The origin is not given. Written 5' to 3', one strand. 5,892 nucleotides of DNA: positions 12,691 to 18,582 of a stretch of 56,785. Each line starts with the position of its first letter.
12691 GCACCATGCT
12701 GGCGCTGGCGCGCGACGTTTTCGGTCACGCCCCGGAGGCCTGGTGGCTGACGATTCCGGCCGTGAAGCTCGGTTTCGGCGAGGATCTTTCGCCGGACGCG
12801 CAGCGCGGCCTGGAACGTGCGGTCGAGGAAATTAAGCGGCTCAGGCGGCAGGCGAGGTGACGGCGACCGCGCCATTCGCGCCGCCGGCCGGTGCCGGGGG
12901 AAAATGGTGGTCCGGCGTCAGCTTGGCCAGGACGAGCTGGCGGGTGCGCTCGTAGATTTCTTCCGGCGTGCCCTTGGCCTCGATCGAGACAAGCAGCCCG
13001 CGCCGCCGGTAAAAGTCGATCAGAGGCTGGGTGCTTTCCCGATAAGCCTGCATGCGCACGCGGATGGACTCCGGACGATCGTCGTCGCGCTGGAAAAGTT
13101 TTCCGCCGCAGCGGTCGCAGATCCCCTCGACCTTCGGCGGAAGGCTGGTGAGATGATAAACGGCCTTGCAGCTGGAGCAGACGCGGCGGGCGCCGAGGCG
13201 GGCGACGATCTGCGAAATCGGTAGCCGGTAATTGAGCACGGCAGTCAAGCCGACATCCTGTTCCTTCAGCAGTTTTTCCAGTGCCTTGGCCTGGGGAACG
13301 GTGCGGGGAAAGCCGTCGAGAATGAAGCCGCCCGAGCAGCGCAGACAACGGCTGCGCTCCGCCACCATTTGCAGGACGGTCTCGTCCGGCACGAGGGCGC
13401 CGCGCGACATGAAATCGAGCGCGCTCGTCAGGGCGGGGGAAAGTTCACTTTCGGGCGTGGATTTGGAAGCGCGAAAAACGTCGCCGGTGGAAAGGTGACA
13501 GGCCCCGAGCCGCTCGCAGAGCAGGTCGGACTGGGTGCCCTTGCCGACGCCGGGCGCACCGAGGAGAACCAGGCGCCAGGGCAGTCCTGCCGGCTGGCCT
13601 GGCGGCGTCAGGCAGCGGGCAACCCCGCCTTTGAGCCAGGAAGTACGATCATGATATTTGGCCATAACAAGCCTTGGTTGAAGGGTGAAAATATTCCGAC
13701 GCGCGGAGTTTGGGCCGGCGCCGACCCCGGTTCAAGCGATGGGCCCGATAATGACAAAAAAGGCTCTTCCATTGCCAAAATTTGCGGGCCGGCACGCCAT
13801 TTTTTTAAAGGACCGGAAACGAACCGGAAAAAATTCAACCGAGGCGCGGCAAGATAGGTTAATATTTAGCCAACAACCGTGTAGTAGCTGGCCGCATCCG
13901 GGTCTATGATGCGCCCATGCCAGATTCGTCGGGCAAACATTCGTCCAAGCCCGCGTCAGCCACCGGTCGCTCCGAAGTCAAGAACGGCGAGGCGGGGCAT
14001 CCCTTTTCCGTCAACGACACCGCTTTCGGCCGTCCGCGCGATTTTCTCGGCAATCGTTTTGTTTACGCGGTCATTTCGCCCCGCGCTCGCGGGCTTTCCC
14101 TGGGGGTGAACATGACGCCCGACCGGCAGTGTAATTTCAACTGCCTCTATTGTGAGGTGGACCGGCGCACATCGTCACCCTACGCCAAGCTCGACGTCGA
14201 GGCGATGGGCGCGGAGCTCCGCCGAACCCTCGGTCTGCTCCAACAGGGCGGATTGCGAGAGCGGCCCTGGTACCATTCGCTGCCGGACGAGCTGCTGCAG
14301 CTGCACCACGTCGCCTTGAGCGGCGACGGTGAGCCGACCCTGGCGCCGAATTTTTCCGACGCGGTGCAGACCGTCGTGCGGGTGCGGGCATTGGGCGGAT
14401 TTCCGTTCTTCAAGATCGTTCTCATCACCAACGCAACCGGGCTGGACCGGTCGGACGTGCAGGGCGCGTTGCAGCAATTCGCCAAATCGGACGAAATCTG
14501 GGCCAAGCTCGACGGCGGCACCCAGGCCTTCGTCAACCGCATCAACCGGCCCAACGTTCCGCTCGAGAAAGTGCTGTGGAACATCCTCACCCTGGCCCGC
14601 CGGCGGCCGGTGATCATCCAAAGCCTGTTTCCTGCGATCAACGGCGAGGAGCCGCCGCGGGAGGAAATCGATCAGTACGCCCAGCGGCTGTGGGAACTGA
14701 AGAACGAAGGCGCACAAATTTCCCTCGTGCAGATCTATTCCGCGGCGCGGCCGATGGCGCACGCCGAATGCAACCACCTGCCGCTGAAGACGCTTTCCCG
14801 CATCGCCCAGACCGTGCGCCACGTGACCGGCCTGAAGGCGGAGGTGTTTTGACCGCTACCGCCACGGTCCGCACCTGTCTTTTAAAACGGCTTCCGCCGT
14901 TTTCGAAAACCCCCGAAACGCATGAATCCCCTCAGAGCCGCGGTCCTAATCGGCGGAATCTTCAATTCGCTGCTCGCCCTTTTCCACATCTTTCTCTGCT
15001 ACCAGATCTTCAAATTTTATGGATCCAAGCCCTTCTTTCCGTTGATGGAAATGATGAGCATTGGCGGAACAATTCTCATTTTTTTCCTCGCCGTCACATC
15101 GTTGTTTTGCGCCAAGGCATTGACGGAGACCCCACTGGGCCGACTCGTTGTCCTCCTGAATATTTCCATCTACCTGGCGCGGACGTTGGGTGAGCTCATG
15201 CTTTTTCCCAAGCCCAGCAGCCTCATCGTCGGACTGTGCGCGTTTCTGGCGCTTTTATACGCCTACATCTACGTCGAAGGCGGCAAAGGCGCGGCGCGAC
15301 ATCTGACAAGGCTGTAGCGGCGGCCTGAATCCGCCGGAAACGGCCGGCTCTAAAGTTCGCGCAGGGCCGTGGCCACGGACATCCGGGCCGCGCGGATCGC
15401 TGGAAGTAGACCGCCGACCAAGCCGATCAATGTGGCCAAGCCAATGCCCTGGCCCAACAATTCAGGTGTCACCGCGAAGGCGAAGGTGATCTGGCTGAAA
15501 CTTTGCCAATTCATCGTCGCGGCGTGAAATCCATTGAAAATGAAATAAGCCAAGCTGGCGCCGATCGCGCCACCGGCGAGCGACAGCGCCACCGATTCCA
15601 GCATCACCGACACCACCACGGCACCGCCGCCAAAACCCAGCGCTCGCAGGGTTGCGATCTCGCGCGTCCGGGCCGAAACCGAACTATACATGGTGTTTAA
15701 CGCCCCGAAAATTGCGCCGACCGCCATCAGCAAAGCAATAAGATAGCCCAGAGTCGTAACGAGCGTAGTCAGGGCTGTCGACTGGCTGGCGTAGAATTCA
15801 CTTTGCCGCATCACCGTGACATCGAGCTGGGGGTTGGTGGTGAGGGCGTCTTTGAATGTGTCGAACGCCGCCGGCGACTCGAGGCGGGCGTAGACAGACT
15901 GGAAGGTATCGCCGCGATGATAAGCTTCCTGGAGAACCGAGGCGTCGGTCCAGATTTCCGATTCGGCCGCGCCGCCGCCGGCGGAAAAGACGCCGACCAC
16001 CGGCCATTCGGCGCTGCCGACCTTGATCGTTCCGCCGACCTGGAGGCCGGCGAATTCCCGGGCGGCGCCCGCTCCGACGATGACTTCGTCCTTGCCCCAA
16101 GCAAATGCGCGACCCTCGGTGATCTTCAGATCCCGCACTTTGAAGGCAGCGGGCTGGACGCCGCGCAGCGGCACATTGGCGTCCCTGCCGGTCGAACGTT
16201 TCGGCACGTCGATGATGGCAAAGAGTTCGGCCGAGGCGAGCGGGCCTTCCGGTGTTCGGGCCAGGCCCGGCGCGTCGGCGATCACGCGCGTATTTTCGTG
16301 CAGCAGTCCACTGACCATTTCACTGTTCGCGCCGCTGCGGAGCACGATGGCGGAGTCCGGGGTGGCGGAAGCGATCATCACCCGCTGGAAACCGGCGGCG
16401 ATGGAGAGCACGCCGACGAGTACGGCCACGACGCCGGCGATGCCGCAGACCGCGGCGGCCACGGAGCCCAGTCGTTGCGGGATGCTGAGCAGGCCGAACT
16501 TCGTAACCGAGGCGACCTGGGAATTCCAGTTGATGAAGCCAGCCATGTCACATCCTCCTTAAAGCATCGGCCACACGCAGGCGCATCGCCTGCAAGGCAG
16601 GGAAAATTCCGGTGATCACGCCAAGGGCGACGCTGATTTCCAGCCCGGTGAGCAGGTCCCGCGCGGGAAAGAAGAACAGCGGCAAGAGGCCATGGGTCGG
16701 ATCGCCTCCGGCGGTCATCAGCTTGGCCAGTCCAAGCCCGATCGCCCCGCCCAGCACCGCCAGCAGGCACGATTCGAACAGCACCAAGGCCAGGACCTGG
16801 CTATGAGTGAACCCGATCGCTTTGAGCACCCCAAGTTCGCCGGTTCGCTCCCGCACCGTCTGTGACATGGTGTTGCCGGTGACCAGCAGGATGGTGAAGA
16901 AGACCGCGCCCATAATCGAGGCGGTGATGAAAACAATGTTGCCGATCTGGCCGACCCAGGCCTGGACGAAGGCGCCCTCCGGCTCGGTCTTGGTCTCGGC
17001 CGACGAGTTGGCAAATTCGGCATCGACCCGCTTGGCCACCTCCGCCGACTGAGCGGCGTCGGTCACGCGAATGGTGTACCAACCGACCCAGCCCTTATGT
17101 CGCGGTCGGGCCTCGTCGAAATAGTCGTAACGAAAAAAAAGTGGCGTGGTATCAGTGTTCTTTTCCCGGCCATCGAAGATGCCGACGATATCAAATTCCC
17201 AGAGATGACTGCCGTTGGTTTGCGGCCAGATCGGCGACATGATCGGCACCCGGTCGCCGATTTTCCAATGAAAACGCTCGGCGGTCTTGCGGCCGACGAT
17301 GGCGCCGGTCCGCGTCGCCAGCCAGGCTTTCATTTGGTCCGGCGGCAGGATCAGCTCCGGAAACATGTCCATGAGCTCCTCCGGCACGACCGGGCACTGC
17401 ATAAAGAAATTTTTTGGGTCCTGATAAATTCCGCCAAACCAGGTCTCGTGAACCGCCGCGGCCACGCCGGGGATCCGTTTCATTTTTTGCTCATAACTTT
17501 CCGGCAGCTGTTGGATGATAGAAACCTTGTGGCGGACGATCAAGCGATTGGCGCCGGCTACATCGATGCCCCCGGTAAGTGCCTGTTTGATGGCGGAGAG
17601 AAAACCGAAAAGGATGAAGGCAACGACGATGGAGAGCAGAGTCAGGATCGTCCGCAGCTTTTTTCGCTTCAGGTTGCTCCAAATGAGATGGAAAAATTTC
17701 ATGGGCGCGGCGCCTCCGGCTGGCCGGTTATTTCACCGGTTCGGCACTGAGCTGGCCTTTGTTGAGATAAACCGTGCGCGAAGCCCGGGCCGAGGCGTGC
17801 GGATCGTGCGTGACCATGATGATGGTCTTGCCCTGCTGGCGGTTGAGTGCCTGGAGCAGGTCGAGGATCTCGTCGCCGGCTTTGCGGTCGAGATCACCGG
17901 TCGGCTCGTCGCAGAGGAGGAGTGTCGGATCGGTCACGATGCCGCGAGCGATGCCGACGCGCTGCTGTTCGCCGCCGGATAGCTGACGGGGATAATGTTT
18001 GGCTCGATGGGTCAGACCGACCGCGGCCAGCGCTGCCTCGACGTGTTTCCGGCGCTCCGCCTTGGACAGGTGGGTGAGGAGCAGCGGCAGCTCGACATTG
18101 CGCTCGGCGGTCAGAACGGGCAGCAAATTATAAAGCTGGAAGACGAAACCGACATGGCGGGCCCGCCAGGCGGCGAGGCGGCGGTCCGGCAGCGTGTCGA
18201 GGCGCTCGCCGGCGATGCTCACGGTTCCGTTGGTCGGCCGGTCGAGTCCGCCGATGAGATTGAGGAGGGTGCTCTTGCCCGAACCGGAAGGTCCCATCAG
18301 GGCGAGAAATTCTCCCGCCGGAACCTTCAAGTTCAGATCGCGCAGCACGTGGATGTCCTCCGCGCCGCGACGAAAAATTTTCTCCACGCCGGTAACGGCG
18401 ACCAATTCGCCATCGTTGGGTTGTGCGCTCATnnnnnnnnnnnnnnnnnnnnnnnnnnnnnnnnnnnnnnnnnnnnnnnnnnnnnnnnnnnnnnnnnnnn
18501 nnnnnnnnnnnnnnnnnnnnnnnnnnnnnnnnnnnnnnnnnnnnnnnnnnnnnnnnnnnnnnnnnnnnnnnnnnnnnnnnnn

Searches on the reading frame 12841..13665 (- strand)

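Call 10: search_protein_families(library=pfam, proteins=[window:12841-13665:-], max_evalue=0.00001)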
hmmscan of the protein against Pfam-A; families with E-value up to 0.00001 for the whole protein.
window:12841-13665:- (274 aa): 3 families
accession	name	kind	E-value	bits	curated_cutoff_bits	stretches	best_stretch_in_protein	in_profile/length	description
PF00406.28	ADK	-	3.9e-40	137.9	26.8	1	34-223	1-150/151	Adenylate kinase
PF13207.12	AAA_17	-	7.3e-22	78.6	27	1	35-160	1-122/136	AAA domain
PF05191.20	ADK_lid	-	4.7e-18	65.2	26.6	1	160-195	1-36/36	Adenylate kinase, active site lid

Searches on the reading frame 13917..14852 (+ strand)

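Call 10: search_protein_families(library=pfam, proteins=[window:13917-14852:+], max_evalue=0.00001)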
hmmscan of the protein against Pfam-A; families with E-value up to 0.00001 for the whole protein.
window:13917-14852:+ (311 aa): 1 family
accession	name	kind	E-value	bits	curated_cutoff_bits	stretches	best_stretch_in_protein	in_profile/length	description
PF04055.27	Radical_SAM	-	4.6e-08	33.8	29.5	0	131-244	47-154/166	Radical SAM superfamily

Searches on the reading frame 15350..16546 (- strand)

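Call 9: search_protein_families(library=pfam, proteins=[window:15350-16546:-], max_evalue=0.00001)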
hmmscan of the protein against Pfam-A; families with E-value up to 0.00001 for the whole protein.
window:15350-16546:- (398 aa): 2 families
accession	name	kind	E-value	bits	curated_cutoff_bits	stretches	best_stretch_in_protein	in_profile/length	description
PF12704.14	MacB_PCD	-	2.6e-19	70.7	27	1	31-236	3-205/207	MacB-like periplasmic core domain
PF02687.27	FtsX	-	3e-16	60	25.5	1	269-390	2-119/120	FtsX-like permease C-terminal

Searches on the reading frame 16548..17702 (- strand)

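Call 9: search_protein_families(library=pfam, proteins=[window:16548-17702:-], max_evalue=0.00001)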
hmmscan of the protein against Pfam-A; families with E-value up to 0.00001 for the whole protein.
window:16548-17702:- (384 aa): 2 families
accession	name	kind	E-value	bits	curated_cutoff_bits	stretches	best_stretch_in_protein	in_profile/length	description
PF02687.27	FtsX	-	3.1e-12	47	25.5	1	263-375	3-118/120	FtsX-like permease C-terminal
PF12704.14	MacB_PCD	-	3.4e-06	27.9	27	1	21-228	4-206/207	MacB-like periplasmic core domain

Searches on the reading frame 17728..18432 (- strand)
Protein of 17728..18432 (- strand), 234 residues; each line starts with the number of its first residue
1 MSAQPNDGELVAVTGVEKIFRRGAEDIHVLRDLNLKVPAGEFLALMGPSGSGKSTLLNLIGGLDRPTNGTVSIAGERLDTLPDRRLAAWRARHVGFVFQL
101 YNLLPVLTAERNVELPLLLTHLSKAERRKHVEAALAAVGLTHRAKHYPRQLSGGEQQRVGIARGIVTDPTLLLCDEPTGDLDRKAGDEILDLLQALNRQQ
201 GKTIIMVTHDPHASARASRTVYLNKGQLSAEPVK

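Call 9: search_protein_families(library=pfam, proteins=[window:17728-18432:-], max_evalue=0.00001)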
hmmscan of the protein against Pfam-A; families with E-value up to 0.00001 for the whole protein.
window:17728-18432:- (234 aa): 2 families
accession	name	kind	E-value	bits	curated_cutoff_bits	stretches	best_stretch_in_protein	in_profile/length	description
PF00005.33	ABC_tran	-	6.8e-36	124.3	25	1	30-178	1-136/137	ABC transporter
PF13304.12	AAA_21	-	1.3e-06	29.2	27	0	43-78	2-40/304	AAA domain, putative AbiEii toxin, Type IV TA system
